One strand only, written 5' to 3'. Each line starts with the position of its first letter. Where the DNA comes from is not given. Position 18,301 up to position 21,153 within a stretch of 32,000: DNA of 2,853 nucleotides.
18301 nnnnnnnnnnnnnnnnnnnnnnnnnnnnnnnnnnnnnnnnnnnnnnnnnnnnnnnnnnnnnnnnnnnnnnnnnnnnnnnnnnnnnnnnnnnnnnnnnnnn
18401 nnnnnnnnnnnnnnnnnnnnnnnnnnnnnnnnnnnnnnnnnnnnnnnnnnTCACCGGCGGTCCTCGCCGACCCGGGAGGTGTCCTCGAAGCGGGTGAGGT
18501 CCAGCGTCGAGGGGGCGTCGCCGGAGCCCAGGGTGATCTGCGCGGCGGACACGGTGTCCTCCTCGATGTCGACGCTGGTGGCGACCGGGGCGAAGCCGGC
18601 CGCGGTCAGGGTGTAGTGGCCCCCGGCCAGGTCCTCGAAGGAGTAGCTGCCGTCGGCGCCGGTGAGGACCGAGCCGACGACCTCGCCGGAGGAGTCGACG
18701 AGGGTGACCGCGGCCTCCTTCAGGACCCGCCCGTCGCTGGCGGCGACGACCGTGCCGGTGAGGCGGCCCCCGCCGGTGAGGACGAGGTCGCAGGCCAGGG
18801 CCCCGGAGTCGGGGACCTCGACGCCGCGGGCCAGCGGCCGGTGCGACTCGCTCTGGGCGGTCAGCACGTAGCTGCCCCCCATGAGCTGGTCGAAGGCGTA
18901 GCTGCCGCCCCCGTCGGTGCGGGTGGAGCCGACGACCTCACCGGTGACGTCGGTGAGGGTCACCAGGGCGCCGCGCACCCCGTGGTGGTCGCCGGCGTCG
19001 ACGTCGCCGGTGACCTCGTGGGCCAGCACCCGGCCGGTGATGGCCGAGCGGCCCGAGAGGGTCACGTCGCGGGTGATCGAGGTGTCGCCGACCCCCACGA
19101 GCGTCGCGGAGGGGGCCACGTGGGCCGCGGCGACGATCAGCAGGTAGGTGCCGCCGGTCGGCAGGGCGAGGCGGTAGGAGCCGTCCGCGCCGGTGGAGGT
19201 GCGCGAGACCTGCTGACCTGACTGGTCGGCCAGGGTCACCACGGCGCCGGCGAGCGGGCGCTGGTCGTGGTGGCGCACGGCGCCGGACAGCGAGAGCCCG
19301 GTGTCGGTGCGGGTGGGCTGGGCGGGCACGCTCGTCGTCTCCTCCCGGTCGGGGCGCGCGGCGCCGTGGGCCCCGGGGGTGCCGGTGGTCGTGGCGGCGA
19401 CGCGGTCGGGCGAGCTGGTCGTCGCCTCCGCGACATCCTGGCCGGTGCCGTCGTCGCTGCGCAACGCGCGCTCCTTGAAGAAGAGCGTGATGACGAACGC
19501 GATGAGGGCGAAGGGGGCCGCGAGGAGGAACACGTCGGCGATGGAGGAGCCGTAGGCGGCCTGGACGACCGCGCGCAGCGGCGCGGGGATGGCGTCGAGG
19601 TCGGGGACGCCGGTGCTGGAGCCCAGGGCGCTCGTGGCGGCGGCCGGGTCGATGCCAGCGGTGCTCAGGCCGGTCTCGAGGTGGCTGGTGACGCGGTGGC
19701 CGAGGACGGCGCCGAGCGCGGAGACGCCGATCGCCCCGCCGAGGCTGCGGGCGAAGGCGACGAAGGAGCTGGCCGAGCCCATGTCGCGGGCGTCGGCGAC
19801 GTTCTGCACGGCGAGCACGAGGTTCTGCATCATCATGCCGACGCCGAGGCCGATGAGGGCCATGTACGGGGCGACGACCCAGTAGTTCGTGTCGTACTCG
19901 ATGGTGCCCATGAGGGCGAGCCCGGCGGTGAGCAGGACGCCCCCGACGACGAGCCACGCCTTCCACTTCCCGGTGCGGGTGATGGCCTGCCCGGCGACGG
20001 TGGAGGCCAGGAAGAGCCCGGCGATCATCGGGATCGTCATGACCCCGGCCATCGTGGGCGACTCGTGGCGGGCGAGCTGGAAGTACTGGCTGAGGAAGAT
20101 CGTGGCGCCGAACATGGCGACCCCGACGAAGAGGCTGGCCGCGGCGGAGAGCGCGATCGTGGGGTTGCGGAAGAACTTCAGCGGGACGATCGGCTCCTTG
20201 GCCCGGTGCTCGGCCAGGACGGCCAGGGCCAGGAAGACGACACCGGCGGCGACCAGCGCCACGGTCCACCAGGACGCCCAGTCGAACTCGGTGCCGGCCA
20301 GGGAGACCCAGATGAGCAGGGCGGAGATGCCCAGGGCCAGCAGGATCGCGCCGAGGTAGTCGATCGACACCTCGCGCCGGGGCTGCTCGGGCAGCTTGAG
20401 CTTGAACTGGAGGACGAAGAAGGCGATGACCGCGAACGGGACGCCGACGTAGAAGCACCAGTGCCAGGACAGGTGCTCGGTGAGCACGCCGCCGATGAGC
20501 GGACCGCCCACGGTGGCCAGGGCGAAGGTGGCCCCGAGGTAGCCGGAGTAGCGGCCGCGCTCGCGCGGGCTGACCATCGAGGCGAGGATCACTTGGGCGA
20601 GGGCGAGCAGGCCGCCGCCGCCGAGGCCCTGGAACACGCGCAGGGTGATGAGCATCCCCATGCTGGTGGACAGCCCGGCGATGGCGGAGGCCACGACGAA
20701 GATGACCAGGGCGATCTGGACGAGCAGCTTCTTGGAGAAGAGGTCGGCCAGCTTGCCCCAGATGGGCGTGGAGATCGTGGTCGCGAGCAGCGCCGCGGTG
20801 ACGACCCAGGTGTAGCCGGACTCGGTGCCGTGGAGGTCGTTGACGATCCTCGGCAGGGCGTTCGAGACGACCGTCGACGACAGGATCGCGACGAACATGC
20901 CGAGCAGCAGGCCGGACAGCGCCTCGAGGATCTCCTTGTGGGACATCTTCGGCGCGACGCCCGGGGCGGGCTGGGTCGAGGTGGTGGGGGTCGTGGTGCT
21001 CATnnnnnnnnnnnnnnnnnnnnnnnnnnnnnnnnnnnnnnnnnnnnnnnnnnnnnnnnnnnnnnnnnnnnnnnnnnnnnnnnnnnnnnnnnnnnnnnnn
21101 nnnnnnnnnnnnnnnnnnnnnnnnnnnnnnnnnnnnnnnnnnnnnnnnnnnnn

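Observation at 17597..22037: Four-gene module: two MarR regulators, a DHA2 MFS pump with a triple beta-sandwich tail, and a beta-sandwich-YceI fusion, translationally coupled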

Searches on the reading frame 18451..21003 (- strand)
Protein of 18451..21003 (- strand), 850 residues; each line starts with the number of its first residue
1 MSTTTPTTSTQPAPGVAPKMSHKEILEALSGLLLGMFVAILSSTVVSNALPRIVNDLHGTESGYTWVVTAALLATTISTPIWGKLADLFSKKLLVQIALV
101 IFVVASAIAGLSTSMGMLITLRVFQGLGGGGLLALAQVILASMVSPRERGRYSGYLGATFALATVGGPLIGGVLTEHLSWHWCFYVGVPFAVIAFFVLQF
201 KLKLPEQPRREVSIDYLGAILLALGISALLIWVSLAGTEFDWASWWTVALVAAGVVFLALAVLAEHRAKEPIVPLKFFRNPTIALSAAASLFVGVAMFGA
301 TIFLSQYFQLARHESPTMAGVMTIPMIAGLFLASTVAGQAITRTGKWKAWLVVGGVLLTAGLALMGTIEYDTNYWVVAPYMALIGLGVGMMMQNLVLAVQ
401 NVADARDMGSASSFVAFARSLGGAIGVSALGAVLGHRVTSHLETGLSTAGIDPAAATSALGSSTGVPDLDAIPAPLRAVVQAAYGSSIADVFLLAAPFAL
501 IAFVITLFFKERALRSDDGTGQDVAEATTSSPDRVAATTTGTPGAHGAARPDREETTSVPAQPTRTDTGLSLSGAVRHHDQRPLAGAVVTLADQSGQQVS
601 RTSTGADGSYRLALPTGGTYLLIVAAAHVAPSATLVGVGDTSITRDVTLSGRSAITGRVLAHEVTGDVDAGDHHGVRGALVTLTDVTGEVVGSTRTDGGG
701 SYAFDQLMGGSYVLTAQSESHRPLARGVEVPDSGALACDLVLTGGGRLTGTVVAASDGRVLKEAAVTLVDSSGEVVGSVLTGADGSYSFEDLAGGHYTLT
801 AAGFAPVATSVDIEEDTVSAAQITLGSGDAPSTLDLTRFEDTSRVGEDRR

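Call 6: search_protein_families(library=pfam, proteins=[window:18451-21003:-], max_evalue=0.01)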
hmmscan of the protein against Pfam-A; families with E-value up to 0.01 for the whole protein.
window:18451-21003:- (850 aa): 13 families
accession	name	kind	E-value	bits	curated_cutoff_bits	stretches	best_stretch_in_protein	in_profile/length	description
PF07690.21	MFS_1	-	3.3e-54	184.5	33.4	1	32-426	1-346/347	Major Facilitator Superfamily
PF13620.12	CarboxypepD_reg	-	1.1e-35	122.2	32.3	3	748-825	2-81/82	Carboxypeptidase regulatory-like domain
PF17210.9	SdrD_B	-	2e-21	76.7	29.7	3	666-718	15-66/112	SdrD B-like domain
PF17802.7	SpaA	-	2.5e-13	50.4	23.1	1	752-800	7-57/91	Prealbumin-like fold domain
PF00083.30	Sugar_tr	-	2.5e-13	50.2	22.3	1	57-209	41-196/452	Sugar (and other) transporter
PF11974.14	bMG3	-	2e-12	47.4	34.9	0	579-616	23-64/103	Bacterial alpha-2-macroglobulin MG3 domain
PF13715.12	CarbopepD_reg_2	-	2.2e-12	47.3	32.2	1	748-824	1-75/88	CarboxypepD_reg-like domain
PF07210.18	DUF1416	-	5.6e-10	39.5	23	1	748-820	22-92/97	Protein of unknown function (DUF1416)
PF23193.1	NOMO_3rd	-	7.8e-10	39.3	27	1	690-721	58-89/120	NOMO third transthyretin-like domain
PF17936.7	Big_6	-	1.7e-05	25.4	27.6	0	585-622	23-63/83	Bacterial Ig domain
PF13347.12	MFS_2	-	0.0001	21.4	27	1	32-167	229-369/427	MFS/sugar transport protein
PF09430.16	EMC7_beta-sandw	-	0.00013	22.6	26.6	0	761-807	7-55/122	ER membrane protein complex subunit 7, beta-sandwich domain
PF23623.1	GBD_IRG7_N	-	0.0085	16.7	27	0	681-720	40-82/95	IRG7 N-terminal galactose binding domain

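Call 7: search_protein_families(library=ncbifam, proteins=[window:18451-21003:-], max_evalue=0.01)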
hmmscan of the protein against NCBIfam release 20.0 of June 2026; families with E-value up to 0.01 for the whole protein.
window:18451-21003:- (850 aa): 66 families (the best 25 are shown)
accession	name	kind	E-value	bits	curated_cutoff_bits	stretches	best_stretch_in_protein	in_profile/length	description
TIGR00711.1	efflux_EmrB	subfamily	1.6e-72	244.8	230.2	1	29-508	4-484/485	DHA2 family efflux MFS transporter permease subunit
NF000009.1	tet_MFS_Tcr3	exception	3.2e-68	230.5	1000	1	17-511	21-507/512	tetracycline efflux MFS transporter Tcr3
NF000095.1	tet_MFS_OtrB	exception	2.2e-67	227.9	999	1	16-435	15-438/563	oxytetracycline resistance efflux MFS transporter OtrB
NF040895.2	MFS_effux_SdrM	equivalog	1.7e-47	162.6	550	1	29-437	8-407/441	multidrug efflux MFS transporter SdrM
NF000025.1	MFS_efflux_tcmA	exception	1.2e-42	146.4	999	1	32-511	31-517/538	tetracenomycin C efflux MFS transporter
NF000391.1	EmrB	exception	5.4e-42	144.1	925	1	32-443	16-427/501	multidrug efflux MFS transporter permease subunit EmrB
NF033896.2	MFS_LfrA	equivalog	5.1e-29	101.2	825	1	23-505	16-497/504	efflux MFS transporter LfrA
NF000060.1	MFS_efflux_LmrB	exception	9.5e-29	100.5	800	1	25-443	15-432/479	lincomycin efflux MFS transporter Lmr(B)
NF007799.0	PRK10504.1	subfamily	5.7e-28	98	426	1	33-445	16-424/471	multidrug transporter subunit MdtD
NF011571.1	PRK14995.1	subfamily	7.3e-27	94.2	701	1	34-466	14-443/493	SmvA family efflux MFS transporter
NF000031.1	MFS_efflux_LmrA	exception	6.9e-26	91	850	1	37-430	42-433/484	lincomycin efflux MFS transporter Lmr(A)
NF012180.1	tet_MFS_43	exception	1.1e-24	87.3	999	1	12-445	6-438/484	tetracycline efflux MFS transporter Tet(43)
NF012169.0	qepA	equivalog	4.1e-23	81.8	1075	1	32-496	26-484/511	fluoroquinolone efflux MFS transporter QepA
NF040856.1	FexB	exception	1.6e-22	80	950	1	30-437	17-423/469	chloramphenicol/florfenicol efflux MFS transporter FexB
NF012185.0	tet_MFS_L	exception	1e-21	77.4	925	1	32-438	19-412/457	tetracycline efflux MFS transporter Tet(L)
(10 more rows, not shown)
